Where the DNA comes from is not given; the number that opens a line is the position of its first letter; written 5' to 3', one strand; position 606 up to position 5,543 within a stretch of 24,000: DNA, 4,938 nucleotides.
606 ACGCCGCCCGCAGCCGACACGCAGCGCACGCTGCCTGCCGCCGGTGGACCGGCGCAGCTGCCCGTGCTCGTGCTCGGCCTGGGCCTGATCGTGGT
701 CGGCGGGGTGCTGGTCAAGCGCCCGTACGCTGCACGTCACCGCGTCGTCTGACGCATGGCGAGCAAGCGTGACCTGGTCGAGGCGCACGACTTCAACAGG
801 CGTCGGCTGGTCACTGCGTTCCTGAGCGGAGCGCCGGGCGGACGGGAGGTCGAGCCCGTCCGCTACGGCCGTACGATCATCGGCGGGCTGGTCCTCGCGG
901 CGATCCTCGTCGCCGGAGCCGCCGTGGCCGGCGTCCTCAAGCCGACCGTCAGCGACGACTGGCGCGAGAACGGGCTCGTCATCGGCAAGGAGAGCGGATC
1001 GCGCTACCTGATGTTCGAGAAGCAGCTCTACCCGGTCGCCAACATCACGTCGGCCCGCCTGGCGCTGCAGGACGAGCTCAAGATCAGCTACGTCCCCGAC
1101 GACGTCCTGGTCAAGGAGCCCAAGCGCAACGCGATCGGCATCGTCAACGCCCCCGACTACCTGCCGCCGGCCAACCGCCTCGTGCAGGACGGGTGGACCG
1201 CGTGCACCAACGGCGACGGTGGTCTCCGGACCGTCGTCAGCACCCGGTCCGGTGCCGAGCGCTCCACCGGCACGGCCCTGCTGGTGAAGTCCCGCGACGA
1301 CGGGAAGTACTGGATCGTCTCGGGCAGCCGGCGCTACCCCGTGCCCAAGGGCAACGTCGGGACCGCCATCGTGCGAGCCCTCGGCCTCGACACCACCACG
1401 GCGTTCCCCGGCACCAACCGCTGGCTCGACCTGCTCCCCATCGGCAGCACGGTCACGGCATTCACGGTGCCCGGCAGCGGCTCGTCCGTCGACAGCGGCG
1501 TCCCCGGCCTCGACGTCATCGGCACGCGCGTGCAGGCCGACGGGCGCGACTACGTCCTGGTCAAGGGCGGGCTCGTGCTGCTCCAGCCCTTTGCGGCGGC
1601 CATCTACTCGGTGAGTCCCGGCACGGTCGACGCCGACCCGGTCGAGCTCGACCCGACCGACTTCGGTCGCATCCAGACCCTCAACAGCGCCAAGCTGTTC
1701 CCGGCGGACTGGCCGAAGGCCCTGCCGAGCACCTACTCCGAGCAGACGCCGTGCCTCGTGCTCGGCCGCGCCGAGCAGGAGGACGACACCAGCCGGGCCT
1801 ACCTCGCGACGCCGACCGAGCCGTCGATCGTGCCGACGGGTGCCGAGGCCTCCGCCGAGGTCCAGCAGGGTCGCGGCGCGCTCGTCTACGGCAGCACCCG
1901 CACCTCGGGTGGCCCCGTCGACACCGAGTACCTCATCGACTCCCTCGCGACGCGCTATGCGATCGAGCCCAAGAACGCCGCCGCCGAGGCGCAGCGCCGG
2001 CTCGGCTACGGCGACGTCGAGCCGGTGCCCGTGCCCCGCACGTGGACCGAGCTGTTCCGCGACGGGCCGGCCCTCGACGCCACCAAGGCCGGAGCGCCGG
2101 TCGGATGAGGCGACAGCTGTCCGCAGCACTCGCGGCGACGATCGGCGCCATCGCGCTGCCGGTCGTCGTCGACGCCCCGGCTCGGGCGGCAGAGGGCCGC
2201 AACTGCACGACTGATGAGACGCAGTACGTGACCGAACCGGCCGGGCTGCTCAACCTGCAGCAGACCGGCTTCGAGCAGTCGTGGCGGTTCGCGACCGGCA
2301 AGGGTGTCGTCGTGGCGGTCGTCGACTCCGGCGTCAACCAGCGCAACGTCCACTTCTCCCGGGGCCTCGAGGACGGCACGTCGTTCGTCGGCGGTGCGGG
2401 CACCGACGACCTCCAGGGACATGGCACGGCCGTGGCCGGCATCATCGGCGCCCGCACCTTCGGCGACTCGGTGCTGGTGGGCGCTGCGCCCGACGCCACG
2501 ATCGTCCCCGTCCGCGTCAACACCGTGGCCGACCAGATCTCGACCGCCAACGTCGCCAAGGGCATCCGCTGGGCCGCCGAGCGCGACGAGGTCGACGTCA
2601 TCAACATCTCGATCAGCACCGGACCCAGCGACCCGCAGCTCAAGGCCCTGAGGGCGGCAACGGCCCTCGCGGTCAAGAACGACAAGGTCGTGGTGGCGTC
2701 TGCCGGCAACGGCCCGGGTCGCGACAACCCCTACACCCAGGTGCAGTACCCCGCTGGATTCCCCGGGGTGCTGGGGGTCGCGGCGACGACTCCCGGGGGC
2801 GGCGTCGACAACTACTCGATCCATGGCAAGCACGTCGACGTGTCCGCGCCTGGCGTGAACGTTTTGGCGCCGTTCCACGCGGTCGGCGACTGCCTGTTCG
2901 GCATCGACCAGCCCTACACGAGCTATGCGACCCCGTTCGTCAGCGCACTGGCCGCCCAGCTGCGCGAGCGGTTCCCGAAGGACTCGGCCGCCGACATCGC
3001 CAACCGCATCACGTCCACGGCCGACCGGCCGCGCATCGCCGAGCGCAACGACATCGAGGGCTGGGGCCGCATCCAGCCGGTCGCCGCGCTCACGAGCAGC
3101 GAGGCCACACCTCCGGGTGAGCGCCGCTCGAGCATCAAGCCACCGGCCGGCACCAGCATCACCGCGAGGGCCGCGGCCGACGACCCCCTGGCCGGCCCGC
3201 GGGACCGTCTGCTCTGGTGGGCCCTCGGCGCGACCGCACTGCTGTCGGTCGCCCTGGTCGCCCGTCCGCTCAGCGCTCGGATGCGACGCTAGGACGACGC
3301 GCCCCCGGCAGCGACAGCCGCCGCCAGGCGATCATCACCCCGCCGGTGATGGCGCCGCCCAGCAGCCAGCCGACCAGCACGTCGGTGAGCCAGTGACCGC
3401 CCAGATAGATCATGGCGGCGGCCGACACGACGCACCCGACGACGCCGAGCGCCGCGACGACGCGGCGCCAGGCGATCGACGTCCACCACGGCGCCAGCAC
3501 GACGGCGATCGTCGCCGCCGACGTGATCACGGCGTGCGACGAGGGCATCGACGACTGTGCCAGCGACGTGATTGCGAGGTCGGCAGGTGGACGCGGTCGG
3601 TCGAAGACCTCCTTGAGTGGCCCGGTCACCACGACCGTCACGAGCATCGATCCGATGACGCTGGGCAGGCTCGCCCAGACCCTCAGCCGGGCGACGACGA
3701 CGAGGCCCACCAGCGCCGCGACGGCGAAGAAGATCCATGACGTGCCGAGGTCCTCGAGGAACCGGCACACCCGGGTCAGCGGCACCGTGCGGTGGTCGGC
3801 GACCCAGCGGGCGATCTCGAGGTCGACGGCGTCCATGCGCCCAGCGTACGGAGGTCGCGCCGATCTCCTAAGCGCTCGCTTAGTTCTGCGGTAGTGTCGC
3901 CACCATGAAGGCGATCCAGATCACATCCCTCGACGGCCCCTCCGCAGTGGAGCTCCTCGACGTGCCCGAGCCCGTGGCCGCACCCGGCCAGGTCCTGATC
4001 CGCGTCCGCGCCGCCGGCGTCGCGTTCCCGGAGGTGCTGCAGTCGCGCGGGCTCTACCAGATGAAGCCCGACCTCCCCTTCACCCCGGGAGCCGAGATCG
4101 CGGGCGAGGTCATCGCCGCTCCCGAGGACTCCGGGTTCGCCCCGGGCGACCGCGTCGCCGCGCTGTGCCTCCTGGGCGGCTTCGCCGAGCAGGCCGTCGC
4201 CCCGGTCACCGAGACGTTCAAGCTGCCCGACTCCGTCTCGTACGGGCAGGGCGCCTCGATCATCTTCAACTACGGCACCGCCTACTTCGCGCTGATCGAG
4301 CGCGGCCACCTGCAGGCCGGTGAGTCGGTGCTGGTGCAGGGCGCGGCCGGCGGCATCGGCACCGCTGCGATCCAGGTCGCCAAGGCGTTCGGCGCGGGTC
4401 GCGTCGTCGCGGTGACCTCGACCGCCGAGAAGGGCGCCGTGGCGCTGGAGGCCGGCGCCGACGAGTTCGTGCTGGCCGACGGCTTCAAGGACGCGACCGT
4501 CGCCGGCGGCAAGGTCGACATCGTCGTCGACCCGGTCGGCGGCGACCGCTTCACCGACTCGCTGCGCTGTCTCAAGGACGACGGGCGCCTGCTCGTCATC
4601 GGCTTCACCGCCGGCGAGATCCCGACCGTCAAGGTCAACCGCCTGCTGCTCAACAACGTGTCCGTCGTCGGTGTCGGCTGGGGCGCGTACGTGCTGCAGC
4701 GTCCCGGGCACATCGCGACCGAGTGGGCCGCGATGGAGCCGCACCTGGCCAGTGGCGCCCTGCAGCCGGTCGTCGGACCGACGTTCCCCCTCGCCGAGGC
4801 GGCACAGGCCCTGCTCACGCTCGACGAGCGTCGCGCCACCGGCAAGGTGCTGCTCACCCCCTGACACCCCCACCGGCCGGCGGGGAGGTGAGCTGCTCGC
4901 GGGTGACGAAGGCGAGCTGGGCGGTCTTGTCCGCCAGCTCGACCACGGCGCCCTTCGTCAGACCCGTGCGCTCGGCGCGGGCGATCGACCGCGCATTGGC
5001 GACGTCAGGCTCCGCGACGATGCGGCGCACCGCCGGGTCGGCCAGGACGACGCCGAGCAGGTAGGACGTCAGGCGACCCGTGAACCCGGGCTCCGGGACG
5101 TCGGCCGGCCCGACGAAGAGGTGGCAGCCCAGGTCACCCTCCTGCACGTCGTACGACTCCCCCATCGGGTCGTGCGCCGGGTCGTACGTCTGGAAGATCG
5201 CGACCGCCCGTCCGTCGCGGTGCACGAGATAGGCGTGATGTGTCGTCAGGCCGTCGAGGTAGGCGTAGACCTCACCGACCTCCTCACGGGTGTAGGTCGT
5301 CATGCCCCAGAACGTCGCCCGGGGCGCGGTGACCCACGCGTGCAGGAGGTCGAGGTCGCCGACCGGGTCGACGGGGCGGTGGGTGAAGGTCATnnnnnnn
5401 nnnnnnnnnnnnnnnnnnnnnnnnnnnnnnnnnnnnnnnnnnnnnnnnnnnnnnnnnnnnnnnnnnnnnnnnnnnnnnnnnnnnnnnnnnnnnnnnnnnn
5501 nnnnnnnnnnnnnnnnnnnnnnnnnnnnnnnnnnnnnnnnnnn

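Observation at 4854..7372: Signal-peptide-less penicillin-acylase-family Ntn hydrolase plus a second acyltransferase paralogue at the distal end of an NIS siderophore operon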

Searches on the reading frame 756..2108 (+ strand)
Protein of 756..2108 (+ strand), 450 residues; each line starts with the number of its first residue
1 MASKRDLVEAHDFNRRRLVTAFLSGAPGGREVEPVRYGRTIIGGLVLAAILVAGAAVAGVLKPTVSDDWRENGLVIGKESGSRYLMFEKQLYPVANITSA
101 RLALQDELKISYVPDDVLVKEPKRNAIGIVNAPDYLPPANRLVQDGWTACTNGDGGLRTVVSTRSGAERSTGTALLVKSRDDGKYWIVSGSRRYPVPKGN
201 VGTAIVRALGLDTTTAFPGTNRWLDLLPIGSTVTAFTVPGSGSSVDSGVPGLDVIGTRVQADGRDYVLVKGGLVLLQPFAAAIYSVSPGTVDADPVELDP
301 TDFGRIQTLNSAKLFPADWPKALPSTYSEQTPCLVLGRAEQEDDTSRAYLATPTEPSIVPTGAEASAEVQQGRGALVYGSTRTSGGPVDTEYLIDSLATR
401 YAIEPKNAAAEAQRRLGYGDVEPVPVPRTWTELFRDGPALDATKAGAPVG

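Call 34: search_protein_families(library=pfam, proteins=[window:756-2108:+])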
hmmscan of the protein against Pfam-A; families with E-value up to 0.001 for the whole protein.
window:756-2108:+ (450 aa): 1 family
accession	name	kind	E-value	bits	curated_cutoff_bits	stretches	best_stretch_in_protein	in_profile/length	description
PF05108.18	T7SS_ESX1_EccB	-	1.5e-62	212.2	27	1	3-445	4-465/474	Type VII secretion system ESX-1, transport TM domain B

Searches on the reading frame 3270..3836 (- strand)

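Call 13: search_protein_families(library=pfam, proteins=[window:3270-3836:-])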
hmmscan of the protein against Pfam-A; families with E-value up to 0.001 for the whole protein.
window:3270-3836:- (188 aa): 1 family
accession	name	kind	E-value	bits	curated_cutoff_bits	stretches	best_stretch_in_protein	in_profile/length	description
PF01569.27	PAP2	-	3.9e-18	65.9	27.2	1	60-171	5-125/130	PAP2 superfamily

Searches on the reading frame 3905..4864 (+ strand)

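Call 13: search_protein_families(library=pfam, proteins=[window:3905-4864:+])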
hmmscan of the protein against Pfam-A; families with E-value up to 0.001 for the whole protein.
window:3905-4864:+ (319 aa): 3 families
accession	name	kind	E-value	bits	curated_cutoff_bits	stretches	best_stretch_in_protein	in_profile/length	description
PF00107.32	ADH_zinc_N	-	3.5e-25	88.9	31.8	1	150-261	1-116/129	Zinc-binding dehydrogenase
PF13602.12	ADH_zinc_N_2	-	5.3e-19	69.9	27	1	184-317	2-134/134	Zinc-binding dehydrogenase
PF08240.17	ADH_N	-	9.6e-14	51.9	23.5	1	27-109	2-104/104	Alcohol dehydrogenase GroES-like domain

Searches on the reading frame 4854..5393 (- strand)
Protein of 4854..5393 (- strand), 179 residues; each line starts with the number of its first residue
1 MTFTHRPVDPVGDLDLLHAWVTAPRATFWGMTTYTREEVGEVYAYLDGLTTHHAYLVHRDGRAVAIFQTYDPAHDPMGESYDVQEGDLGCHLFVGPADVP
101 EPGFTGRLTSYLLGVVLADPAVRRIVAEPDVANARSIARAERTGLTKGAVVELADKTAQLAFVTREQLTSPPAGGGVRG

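Call 13: search_protein_families(library=pfam, proteins=[window:4854-5393:-])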
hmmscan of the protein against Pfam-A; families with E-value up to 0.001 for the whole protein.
window:4854-5393:- (179 aa): 2 families
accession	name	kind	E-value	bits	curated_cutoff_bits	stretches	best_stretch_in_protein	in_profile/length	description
PF13523.12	Acetyltransf_8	-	3.2e-44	150.5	27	1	10-152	2-144/145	Acetyltransferase (GNAT) domain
PF13302.13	Acetyltransf_3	-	0.00018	22.6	25.4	1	6-145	5-137/138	Acetyltransferase (GNAT) domain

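Call 14: search_protein_families(library=ncbifam, proteins=[window:4854-5393:-])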
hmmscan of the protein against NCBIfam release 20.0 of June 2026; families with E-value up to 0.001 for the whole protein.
window:4854-5393:- (179 aa): 6 families
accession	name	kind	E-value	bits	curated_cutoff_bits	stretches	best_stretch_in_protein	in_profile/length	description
NF012165.0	AAC_6p_set_A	equivalog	1.4e-06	28.2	280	1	13-167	10-169/177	aminoglycoside 6'-N-acetyltransferase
NF000135.2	AAC_6p_IIc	exception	4e-06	26.7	415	1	12-167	16-176/193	aminoglycoside N-acetyltransferase AAC(6')-IIc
NF000048.1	AAC_6p_A40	exception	3.3e-05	23.5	400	1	13-166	17-175/184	aminoglycoside 6'-N-acetyltransferase AacA40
TIGR04431.1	N6_acetyl_AAC6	equivalog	8.4e-05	22.3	260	1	13-167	17-176/184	AacA4 family aminoglycoside N(6')-acetyltransferase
NF000431.1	AAC_6p_Ian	exception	0.0002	20.9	400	1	41-150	48-156/190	aminoglycoside N-acetyltransferase AAC(6')-Ian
NF000118.3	AAC_6p_A31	exception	0.00091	19.2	385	0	13-166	5-163/172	aminoglycoside N-acetyltransferase AAC(6')-31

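Call 46: search_solved_structures(query=window:4854-5393:-, max_evalue=0.001, show_alignments=1)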
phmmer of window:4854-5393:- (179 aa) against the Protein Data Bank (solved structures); distinct sequences matched with E-value up to 0.001: 10.
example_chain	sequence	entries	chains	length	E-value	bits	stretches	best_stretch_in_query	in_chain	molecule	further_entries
5o7o_A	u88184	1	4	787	1.7e-21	80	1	3-167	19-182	Desferrioxamine siderophore biosynthesis protein dfoC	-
9nij_A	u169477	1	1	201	1.7e-16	63.7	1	3-170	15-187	NcdE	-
9nil_A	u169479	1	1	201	6.2e-16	61.9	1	3-170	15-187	NcdE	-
9nim_A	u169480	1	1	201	1.2e-15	61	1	3-170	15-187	NcdE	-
9nik_A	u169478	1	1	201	1.2e-15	61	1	3-170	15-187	NcdE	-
9nnq_A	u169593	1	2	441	2.1e-12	50.4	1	12-161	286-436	Lysine N-acyltransferase MbtK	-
9nnr_A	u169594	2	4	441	2.1e-12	50.4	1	12-161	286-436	Lysine N-acyltransferase MbtK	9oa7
2qml_A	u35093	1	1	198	1.4e-08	38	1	11-160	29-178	BH2621 protein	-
7qf6_A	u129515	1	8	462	0.00018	24.6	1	14-167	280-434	N(5)-hydroxyornithine:cis-anhydromevalonyl coenzyme A-N(5)-transacylase sidF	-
2pr8_A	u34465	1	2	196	0.0007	22.7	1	13-166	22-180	Aminoglycoside 6-N-acetyltransferase type Ib11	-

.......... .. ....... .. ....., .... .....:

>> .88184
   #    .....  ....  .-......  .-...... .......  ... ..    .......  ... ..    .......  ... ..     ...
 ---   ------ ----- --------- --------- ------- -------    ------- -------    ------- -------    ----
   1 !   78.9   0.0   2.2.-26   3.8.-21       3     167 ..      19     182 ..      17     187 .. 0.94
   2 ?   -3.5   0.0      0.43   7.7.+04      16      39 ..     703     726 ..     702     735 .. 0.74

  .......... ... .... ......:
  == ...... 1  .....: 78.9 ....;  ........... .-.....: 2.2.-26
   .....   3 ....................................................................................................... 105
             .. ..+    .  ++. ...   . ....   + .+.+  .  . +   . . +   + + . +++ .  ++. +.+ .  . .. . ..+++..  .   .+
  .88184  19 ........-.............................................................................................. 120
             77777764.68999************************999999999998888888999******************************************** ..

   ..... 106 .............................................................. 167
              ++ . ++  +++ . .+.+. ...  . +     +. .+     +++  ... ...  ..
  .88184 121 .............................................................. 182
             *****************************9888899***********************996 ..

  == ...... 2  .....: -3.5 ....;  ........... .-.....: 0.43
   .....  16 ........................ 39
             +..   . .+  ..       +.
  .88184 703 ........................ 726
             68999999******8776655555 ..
